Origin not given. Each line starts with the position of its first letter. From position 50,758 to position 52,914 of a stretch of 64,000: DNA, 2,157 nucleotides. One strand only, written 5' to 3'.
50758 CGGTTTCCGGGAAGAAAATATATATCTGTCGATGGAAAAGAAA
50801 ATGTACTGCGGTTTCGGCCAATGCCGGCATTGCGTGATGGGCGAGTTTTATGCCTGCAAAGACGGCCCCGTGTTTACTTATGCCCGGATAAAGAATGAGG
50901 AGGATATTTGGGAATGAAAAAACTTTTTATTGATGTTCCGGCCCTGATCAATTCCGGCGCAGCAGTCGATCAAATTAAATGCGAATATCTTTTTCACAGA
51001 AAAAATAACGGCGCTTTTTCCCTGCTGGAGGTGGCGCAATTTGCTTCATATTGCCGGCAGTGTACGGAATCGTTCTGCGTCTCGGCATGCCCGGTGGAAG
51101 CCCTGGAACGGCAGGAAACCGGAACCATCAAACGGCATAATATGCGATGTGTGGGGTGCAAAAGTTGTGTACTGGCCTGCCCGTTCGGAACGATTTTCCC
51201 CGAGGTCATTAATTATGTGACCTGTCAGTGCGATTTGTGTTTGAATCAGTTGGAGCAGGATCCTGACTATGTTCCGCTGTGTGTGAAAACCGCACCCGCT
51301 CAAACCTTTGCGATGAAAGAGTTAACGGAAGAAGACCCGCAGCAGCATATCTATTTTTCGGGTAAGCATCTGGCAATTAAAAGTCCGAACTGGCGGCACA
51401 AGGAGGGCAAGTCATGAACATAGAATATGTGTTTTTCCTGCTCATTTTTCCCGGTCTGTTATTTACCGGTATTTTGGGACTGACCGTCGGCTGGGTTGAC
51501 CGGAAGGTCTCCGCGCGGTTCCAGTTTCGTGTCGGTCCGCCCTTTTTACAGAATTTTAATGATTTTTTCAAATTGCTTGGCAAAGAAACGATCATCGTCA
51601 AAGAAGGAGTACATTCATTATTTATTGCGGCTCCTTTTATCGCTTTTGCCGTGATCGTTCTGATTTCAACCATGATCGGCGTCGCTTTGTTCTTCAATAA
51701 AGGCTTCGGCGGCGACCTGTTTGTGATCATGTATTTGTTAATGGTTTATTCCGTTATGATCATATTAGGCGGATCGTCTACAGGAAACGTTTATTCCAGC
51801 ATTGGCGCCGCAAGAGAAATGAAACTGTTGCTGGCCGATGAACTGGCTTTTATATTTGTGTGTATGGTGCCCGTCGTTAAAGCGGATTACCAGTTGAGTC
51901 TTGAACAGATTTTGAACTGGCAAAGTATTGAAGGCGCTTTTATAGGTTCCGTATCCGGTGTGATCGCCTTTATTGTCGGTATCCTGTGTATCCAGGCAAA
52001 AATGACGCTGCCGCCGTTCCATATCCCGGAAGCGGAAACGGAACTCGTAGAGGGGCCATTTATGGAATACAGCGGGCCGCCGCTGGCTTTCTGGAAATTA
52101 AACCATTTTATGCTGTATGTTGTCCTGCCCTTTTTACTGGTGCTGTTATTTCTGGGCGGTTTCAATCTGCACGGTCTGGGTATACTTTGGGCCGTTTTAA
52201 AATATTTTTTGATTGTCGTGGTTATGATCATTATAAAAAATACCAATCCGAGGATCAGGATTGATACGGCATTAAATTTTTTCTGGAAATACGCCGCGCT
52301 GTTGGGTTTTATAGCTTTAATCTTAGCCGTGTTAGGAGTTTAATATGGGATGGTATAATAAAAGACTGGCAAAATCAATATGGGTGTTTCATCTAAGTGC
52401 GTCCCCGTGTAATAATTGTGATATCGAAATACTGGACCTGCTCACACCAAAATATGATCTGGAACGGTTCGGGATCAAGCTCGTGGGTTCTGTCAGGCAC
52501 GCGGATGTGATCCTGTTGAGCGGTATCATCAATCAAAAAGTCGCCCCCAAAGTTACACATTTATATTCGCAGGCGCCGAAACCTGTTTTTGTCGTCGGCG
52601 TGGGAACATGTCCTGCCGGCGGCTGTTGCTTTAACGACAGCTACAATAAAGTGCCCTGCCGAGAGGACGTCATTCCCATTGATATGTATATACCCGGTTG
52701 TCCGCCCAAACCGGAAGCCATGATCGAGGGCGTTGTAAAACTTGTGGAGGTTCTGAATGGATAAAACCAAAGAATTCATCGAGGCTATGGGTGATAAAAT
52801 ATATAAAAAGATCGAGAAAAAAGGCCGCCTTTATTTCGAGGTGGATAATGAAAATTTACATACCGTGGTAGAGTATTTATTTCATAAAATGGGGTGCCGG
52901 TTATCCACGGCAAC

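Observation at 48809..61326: Group 4 Mrp-type membrane-bound [NiFe] hydrogenase operon with a sulfhydrogenase-like NAD(P)H module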

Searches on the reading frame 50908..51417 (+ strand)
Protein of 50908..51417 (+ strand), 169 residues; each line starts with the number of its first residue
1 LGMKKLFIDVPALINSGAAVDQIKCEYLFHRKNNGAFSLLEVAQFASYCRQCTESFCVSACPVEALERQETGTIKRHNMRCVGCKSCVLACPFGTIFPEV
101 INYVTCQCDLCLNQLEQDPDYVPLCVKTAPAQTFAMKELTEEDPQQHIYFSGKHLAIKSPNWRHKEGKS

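Call 4: search_protein_families(library=pfam, proteins=[window:50908-51417:+], max_evalue=0.01)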
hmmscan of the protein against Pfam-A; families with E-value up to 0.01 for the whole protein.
window:50908-51417:+ (169 aa): 12 families
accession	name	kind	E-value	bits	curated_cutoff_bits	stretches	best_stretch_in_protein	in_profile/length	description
PF13247.11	Fer4_11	-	5.4e-11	43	26.2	1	43-137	4-98/100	4Fe-4S dicluster domain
PF12838.12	Fer4_7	-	1.2e-08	35.7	27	1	49-94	2-51/52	4Fe-4S dicluster domain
PF13187.11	Fer4_9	-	1.3e-06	28.8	27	1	48-94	1-50/52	4Fe-4S dicluster domain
PF00037.32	Fer4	-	3.3e-06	27.1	21.1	1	79-96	6-23/24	4Fe-4S binding domain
PF14697.11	Fer4_21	-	1.2e-05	25.8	35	1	48-93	7-53/59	4Fe-4S dicluster domain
PF25160.1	LdpA_Fe-S-bd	-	0.00014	22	27.6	1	56-96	8-43/49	LdpA Fe-S cluster-binding domain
PF13237.11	Fer4_10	-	0.00017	21.9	25.5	1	47-92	7-53/53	4Fe-4S dicluster domain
PF12837.12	Fer4_6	-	0.00025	21.3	25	1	80-95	8-23/24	4Fe-4S binding domain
PF12797.12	Fer4_2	-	0.00028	21.1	24.5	1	80-93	9-22/22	4Fe-4S binding domain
PF12800.12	Fer4_4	-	0.00096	19.8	24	1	80-94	3-17/17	4Fe-4S binding domain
PF13484.11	Fer4_16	-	0.0015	19.7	30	0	49-75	2-25/66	4Fe-4S double cluster binding domain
PF14691.11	Fer4_20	-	0.0018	18.5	25.8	0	37-64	12-39/113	Dihydroprymidine dehydrogenase domain II, 4Fe-4S cluster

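Call 29: search_protein_families(library=ncbifam, proteins=[window:50908-51417:+], max_evalue=0.00001)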
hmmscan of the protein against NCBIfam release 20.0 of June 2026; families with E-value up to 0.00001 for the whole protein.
window:50908-51417:+ (169 aa): 18 families
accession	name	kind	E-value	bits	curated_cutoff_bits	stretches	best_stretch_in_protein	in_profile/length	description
TIGR02951.1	DMSO_dmsB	equivalog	2.6e-16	60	214.1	1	47-141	62-155/161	DMSO/selenate family reductase complex B subunit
NF009451.0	PRK12809.1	equivalog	5.6e-15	54.6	1154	1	46-135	53-135/639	formate-dependent uric acid utilization protein YgfT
NF009408.0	PRK12769.1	equivalog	1.2e-14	53.4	1003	1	45-136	52-144/659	formate-dependent uric acid utilization protein AegA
NF045715.1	sulf_resp_HmcB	equivalog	2.6e-14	53.1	420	1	48-135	106-194/307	sulfate respiration complex iron-sulfur protein HmcB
TIGR03149.1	cyt_nit_nrfC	equivalog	6.3e-14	51.9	377.6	1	33-143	78-188/225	cytochrome c nitrite reductase Fe-S protein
NF008134.0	PRK10882.1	equivalog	2.7e-13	49.7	263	1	47-134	111-203/329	hydrogenase 2 operon protein HybA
NF045766.1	PhenlGlyoxDHPadI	equivalog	3.3e-13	49.2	700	1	47-131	53-134/443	NADH-dependent phenylglyoxylate dehydrogenase subunit beta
NF045797.1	DsrO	equivalog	1e-12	48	200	1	26-130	81-194/235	sulfate reduction electron transfer complex DsrMKJOP subunit DsrO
NF011569.0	PRK14993.1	equivalog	4.1e-12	46.1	416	1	45-129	96-178/244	tetrathionate reductase subunit TtrB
NF041715.1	arsenate_red_ArrB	equivalog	8.1e-12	45.2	450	1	31-96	39-104/233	arsenate respiratory reductase iron-sulfur subunit ArrB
NF041782.1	mnquin_red_QrcC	equivalog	2.2e-11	43.9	400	1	23-94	39-114/239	menaquinone reductase iron-sulfur cluster-binding subunit QrcC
NF007382.0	PRK09898.1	equivalog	3.6e-11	43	213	1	41-111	115-186/208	ferredoxin-like protein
TIGR03478.1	DMSO_red_II_bet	subfamily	3.9e-11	42.5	480.7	1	45-144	127-225/321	DMSO reductase family type II enzyme, iron-sulfur subunit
NF007658.0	PRK10330.1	equivalog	4.6e-11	42.5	260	1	46-96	55-104/181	electron transport protein HydN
NF042979.1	EthbenzDh_ebdB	equivalog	4.9e-11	42.1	740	1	44-148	148-251/354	ethylbenzene dehydrogenase subunit beta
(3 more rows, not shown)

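Call 40: search_solved_structures(query=window:50908-51417:+, max_evalue=0.001, show_alignments=2)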
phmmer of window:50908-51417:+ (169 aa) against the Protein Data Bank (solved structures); distinct sequences matched with E-value up to 0.001: 23.
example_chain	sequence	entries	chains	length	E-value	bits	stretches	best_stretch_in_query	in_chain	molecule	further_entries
9mqx_E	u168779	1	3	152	3.2e-11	46.8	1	46-111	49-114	Fe-S-cluster-containing hydrogenase subunit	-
8c0z_C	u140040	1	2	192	1.1e-10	45.1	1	47-124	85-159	Iron-sulfur cluster-binding protein potential subunit of aldehyde oxidoreductase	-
7qv7_B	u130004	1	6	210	1.6e-10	44.6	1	47-96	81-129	Hydrogen dependent carbon dioxide reductase subunit HycB4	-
6cz7_B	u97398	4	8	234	2.3e-10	44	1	33-96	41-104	4Fe-4S ferredoxin, iron-sulfur binding domain protein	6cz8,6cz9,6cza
2ivf_B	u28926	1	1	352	9.2e-10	42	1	45-140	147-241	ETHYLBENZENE DEHYDROGENASE BETA-SUBUNIT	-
4ydd_B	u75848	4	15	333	1.1e-09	41.8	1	47-129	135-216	DMSO reductase family type II enzyme, iron-sulfur subunit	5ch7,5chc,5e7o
7qv7_A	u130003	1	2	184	2.1e-09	40.9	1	48-97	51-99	Hydrogen dependent carbon dioxide reductase subunit HycB3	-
1kqf_B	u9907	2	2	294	3.1e-09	40.4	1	47-134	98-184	FORMATE DEHYDROGENASE, NITRATE-INDUCIBLE, IRON-SULFUR SUBUNIT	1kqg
2vpw_B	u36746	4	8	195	3.5e-09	40.2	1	35-146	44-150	NRFC PROTEIN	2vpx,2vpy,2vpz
9vap_B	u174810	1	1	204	3.6e-07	33.6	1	44-99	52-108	4Fe-4S dicluster domain-containing protein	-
7z0s_B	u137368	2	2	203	4.1e-07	33.4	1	45-96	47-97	Formate hydrogenlyase subunit 2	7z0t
7b04_A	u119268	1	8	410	5.8e-07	33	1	47-117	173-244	Nitrite oxidoreductase subunit B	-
9sw6_G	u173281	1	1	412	2.6e-06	30.8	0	48-101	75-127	Polyferredoxin protein MvhB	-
6x1o_B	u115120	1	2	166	4.3e-06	30.1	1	43-112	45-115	Oxidoreductase, Fe-S subunit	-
6x6u_B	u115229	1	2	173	6.3e-06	29.6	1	43-112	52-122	Oxidoreductase, Fe-S subunit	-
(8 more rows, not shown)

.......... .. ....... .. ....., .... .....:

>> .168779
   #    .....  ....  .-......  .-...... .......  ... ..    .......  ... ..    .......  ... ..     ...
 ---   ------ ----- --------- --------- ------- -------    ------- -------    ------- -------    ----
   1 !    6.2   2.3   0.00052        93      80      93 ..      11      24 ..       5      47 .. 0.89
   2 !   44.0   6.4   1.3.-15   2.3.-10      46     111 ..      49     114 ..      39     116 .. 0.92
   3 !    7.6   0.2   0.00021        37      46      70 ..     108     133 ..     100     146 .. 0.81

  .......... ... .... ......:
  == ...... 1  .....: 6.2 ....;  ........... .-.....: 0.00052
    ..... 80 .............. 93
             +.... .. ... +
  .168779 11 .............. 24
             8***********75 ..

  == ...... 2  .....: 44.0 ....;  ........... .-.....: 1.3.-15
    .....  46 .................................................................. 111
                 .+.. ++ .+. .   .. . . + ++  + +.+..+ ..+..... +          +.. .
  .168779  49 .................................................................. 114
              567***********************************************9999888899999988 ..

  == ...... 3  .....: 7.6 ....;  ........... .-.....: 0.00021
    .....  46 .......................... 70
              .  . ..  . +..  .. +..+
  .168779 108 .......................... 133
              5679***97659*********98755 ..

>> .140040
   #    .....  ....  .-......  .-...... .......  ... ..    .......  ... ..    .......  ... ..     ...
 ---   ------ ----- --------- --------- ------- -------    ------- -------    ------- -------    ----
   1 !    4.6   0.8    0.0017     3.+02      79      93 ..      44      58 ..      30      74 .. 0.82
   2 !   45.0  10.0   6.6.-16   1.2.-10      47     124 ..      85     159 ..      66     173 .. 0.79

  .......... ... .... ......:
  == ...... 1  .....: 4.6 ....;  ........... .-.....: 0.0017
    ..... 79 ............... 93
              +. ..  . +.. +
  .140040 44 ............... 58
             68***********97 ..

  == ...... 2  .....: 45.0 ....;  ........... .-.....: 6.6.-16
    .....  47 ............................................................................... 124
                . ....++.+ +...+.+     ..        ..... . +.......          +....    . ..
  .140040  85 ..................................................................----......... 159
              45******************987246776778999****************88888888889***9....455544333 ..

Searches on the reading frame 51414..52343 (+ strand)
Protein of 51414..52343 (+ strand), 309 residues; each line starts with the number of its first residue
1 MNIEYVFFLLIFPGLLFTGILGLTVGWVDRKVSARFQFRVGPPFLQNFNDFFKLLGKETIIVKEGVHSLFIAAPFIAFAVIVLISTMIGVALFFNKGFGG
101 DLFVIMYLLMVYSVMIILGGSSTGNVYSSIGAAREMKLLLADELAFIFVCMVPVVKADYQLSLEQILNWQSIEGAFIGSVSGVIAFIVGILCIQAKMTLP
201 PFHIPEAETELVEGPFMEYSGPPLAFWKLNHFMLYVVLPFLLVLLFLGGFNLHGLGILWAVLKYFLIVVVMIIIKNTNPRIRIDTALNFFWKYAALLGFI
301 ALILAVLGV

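Call 4: search_protein_families(library=pfam, proteins=[window:51414-52343:+], max_evalue=0.01)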
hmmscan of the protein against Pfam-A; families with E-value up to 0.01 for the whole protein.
window:51414-52343:+ (309 aa): 1 family
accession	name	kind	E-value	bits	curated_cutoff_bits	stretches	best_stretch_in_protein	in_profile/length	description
PF00146.26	NADHdh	-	1.6e-63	215.3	27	1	18-305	10-297/298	NADH dehydrogenase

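Call 29: search_protein_families(library=ncbifam, proteins=[window:51414-52343:+], max_evalue=0.00001)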
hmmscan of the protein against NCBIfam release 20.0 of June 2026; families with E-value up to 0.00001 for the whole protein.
window:51414-52343:+ (309 aa): 7 families
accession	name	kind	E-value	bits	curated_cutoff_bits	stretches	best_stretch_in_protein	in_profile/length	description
NF004741.0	PRK06076.1-2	equivalog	7.2e-50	170.1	305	1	5-307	20-331/337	NADH-quinone oxidoreductase subunit NuoH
NF004740.0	PRK06076.1-1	equivalog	2e-26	93.3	399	1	19-304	26-315/325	NADH-quinone oxidoreductase subunit NuoH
NF040610.1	F420_dehyd_FpoH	exception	3.5e-25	89.1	475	1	20-306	25-333/339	F420H2 dehydrogenase subunit FpoH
NF004744.0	PRK06076.1-5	equivalog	1.1e-24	87.3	542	1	17-252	39-282/372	NADH-quinone oxidoreductase subunit NuoH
NF004745.0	PRK06076.1-6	equivalog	1.6e-24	86.8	450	1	26-303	34-327/341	NADH-quinone oxidoreductase subunit NuoH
NF004743.0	PRK06076.1-4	equivalog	3.9e-20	72.1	494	1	20-293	29-326/433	NADH-quinone oxidoreductase subunit NuoH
NF004742.0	PRK06076.1-3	equivalog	1.8e-19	70.1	531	1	38-303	60-342/356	NADH-quinone oxidoreductase subunit NuoH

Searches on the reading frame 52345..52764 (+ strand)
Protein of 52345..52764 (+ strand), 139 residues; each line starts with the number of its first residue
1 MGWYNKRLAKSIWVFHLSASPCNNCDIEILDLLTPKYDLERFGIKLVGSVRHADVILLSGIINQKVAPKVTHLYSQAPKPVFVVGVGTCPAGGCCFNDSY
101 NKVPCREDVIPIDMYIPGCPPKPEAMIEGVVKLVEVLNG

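Call 4: search_protein_families(library=pfam, proteins=[window:52345-52764:+], max_evalue=0.01)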
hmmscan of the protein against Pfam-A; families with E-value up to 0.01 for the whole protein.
window:52345-52764:+ (139 aa): 1 family
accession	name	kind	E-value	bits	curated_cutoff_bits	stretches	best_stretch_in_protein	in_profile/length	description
PF01058.29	Oxidored_q6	-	1.5e-25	89.8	27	1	22-133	1-128/128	NADH ubiquinone oxidoreductase, 20 Kd subunit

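Call 29: search_protein_families(library=ncbifam, proteins=[window:52345-52764:+], max_evalue=0.00001)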
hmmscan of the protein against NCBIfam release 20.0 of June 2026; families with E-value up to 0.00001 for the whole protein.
window:52345-52764:+ (139 aa): 11 families
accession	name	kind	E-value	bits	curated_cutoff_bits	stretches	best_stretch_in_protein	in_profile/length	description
NF005012.1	PRK06411.1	subfamily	1.7e-38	131.8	116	1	9-136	33-157/166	NADH-quinone oxidoreductase subunit NuoB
TIGR01957.1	nuoB_fam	subfamily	3.8e-36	124.2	142.7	1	9-136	16-141/145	NADH-quinone oxidoreductase subunit B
NF011394.0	PRK14819.1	equivalog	3.3e-31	108.8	312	1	4-134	25-153/264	NADH-quinone oxidoreductase subunit B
NF011391.0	PRK14816.1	equivalog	4.6e-31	107.9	283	1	9-134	51-174/196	NADH-quinone oxidoreductase subunit B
NF011395.0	PRK14820.1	equivalog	4.6e-30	104.7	263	1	9-136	32-156/180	NADH-quinone oxidoreductase subunit B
NF011393.0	PRK14818.1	equivalog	4.9e-30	104.3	255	1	9-137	30-155/173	NADH dehydrogenase subunit B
NF009808.0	PRK13292.1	equivalog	4.7e-29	100.8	1156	1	8-135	23-147/791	NADH-quinone oxidoreductase subunit B/C/D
NF011388.0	PRK14813.1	equivalog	1.3e-28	100.1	294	1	11-137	29-153/189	NADH dehydrogenase subunit B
NF011390.0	PRK14815.1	equivalog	7.7e-26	90.5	281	1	10-136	33-156/183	NADH dehydrogenase subunit B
NF011389.0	PRK14814.1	equivalog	1.5e-25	90.1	285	1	10-136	33-156/186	NADH dehydrogenase subunit B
NF011392.0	PRK14817.1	equivalog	4.8e-25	88.3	271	1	23-135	46-158/182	NADH-quinone oxidoreductase subunit B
